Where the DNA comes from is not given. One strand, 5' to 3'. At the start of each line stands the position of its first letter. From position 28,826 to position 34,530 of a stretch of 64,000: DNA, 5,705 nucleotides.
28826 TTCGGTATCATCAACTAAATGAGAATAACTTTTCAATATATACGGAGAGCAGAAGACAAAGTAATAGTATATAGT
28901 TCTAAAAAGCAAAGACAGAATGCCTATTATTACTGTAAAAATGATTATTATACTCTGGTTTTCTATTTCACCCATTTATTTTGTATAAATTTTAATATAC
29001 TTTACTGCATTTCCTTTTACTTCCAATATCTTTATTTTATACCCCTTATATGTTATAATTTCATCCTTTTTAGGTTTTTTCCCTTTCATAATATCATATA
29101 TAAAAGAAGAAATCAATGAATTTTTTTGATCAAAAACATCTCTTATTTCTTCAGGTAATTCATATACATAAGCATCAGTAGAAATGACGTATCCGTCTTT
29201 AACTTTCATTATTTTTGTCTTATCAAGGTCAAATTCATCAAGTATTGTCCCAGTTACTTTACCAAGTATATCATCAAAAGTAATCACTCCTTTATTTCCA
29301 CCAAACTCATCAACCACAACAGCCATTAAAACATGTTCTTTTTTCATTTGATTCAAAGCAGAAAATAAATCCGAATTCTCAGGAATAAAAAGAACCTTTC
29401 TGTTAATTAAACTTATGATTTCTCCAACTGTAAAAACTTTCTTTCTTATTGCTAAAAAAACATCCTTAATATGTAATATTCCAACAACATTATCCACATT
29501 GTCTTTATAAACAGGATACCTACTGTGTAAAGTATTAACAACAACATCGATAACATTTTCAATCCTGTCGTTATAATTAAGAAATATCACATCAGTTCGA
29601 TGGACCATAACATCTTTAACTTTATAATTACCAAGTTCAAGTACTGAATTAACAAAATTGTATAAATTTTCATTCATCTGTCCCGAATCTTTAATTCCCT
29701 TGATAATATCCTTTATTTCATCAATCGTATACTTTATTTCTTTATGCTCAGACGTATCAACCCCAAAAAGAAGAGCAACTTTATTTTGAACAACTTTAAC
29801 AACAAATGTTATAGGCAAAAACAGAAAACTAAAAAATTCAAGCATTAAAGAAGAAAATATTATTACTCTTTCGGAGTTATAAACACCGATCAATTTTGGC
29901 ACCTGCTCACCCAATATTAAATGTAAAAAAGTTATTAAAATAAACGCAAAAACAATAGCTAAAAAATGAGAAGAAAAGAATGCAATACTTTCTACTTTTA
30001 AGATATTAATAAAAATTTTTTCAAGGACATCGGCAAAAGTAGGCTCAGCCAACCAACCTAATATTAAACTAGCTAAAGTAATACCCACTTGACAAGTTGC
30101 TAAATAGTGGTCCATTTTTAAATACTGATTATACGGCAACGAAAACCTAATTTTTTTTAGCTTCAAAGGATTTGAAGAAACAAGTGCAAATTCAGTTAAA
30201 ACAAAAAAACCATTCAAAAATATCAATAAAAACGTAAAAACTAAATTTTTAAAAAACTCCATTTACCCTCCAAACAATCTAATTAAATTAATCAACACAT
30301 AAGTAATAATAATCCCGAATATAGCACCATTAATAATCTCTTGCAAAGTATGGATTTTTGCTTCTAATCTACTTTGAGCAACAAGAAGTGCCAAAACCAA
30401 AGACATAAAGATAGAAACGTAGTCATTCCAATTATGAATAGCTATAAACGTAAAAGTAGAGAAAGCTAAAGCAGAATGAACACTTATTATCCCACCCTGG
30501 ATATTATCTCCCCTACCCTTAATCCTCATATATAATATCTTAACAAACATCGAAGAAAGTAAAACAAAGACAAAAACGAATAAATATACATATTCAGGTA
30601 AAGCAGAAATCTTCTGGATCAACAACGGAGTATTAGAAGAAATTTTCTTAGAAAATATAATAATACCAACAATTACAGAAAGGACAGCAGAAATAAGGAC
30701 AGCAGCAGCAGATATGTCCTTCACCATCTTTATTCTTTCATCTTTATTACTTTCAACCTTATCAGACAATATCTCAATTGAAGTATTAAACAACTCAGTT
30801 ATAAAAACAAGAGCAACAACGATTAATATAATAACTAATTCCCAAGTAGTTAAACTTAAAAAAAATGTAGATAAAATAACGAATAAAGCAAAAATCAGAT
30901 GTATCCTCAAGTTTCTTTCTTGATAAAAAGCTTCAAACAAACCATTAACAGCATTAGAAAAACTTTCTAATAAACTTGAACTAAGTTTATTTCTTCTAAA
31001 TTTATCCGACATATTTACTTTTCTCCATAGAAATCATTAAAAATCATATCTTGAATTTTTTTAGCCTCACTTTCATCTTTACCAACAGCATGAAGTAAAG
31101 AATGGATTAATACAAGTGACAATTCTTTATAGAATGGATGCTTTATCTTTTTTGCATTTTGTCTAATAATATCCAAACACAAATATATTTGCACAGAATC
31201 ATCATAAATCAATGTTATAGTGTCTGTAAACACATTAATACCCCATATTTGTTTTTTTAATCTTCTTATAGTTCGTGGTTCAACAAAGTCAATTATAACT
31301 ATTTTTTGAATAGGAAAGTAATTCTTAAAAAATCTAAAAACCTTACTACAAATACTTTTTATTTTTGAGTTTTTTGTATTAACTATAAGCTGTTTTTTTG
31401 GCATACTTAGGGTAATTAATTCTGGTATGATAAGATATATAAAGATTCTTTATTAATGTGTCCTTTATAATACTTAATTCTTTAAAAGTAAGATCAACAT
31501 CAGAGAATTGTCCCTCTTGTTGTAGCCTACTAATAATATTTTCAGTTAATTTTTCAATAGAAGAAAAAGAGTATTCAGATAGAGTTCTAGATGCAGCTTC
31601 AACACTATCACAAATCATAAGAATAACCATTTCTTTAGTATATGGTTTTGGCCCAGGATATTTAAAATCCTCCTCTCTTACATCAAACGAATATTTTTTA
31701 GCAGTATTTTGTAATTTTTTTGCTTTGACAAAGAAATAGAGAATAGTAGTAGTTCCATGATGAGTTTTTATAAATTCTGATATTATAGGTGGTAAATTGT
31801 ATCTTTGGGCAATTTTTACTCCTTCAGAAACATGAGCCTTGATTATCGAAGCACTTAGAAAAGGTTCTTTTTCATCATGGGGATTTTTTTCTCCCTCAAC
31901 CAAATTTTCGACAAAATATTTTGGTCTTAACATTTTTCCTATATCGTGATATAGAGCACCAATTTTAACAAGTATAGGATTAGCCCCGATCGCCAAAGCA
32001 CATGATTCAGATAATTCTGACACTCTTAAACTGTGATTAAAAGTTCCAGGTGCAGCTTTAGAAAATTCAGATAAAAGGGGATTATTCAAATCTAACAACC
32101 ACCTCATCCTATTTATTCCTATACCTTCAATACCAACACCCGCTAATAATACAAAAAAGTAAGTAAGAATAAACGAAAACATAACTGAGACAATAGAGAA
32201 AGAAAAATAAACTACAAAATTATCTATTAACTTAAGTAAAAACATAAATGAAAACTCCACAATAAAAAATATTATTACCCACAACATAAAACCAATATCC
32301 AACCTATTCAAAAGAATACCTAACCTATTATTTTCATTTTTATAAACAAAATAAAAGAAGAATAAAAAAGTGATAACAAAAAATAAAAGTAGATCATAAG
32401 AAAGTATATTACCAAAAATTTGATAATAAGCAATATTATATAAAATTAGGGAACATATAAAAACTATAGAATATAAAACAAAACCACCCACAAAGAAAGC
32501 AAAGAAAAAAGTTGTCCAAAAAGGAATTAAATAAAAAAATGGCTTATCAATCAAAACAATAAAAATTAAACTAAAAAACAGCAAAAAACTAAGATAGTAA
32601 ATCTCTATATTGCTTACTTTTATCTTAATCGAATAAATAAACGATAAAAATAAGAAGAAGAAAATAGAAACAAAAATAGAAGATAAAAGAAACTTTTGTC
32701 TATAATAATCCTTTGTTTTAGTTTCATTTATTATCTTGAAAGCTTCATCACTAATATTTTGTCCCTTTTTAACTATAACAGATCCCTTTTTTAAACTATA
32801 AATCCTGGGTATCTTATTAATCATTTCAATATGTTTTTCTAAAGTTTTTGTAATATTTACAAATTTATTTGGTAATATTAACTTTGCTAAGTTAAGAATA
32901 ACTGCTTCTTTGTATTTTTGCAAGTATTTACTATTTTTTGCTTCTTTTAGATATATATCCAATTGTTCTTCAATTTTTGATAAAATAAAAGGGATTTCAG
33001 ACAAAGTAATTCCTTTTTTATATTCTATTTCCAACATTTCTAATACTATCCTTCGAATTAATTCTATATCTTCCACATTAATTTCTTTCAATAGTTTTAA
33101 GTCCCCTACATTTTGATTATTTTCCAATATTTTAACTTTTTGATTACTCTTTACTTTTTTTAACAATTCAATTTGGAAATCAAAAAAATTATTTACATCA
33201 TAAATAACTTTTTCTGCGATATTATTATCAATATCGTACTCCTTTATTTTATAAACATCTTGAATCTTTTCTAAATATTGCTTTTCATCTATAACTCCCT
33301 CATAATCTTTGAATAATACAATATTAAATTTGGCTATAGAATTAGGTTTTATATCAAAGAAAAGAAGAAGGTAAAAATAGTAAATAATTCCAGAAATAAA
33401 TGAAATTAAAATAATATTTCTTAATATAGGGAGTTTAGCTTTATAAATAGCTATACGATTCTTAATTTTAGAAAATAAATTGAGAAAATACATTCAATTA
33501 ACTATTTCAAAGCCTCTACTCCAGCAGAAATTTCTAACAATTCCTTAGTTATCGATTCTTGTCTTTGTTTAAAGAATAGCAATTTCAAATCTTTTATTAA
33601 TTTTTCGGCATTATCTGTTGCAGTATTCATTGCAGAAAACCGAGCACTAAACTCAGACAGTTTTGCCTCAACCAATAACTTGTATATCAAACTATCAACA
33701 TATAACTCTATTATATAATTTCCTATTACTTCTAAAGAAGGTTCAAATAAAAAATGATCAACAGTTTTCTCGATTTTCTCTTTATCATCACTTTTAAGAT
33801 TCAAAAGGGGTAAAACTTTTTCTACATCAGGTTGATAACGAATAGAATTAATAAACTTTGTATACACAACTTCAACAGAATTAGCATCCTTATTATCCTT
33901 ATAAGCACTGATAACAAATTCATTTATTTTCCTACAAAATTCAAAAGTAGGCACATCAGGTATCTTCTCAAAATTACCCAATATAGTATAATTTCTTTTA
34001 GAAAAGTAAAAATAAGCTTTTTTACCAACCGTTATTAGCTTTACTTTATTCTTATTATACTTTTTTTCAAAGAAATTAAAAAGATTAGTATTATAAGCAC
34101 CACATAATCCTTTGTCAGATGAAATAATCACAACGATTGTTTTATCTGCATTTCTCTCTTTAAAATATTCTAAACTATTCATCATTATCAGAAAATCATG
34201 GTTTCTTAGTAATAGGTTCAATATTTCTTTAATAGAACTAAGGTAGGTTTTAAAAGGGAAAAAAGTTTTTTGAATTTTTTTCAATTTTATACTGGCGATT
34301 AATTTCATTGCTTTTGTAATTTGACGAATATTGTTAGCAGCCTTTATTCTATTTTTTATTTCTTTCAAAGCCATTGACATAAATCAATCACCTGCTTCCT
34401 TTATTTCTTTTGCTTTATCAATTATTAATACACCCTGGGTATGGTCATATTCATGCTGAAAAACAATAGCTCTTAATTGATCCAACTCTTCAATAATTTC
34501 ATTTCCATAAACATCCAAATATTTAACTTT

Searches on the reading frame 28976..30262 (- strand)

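Call 43: search_protein_families(library=pfam, proteins=[window:28976-30262:-], max_evalue=0.00001)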
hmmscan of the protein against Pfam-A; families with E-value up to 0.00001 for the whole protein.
window:28976-30262:- (428 aa): 2 families
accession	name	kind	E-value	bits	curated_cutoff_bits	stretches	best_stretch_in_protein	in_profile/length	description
PF01595.25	CNNM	-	3.7e-37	128.2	28.4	1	9-198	2-179/181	Cyclin M transmembrane N-terminal domain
PF00571.33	CBS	-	1e-14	55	24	2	282-335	4-54/57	CBS domain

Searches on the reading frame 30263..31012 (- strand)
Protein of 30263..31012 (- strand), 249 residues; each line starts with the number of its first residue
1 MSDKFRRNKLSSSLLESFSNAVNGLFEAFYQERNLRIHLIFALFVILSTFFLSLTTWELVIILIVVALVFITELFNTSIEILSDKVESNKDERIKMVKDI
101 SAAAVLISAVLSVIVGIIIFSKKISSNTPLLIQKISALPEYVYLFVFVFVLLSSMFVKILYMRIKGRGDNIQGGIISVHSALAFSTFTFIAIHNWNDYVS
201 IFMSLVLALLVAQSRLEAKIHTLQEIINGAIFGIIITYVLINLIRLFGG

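Call 43: search_protein_families(library=pfam, proteins=[window:30263-31012:-], max_evalue=0.00001)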
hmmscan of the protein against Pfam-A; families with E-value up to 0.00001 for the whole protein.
window:30263-31012:- (249 aa): 1 family
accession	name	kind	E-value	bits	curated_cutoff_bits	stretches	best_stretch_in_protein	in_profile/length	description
PF01219.24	DAGK_prokar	-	4.6e-29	100.7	22.3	1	20-120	2-102/102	Prokaryotic diacylglycerol kinase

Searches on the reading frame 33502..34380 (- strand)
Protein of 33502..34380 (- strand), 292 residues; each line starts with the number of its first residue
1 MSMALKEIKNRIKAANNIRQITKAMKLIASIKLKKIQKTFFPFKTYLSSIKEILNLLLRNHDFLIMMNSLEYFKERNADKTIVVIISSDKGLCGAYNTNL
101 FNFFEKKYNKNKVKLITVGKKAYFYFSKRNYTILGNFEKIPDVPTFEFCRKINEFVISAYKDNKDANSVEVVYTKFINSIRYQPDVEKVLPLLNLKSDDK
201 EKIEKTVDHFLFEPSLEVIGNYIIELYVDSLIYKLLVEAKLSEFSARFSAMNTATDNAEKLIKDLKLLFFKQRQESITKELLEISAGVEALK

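Call 43: search_protein_families(library=pfam, proteins=[window:33502-34380:-], max_evalue=0.00001)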
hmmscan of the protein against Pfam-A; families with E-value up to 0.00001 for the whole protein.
window:33502-34380:- (292 aa): 1 family
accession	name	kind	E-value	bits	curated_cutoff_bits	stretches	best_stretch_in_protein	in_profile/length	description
PF00231.24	ATP-synt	-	3.7e-81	273.4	39.9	1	5-291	2-285/285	ATP synthase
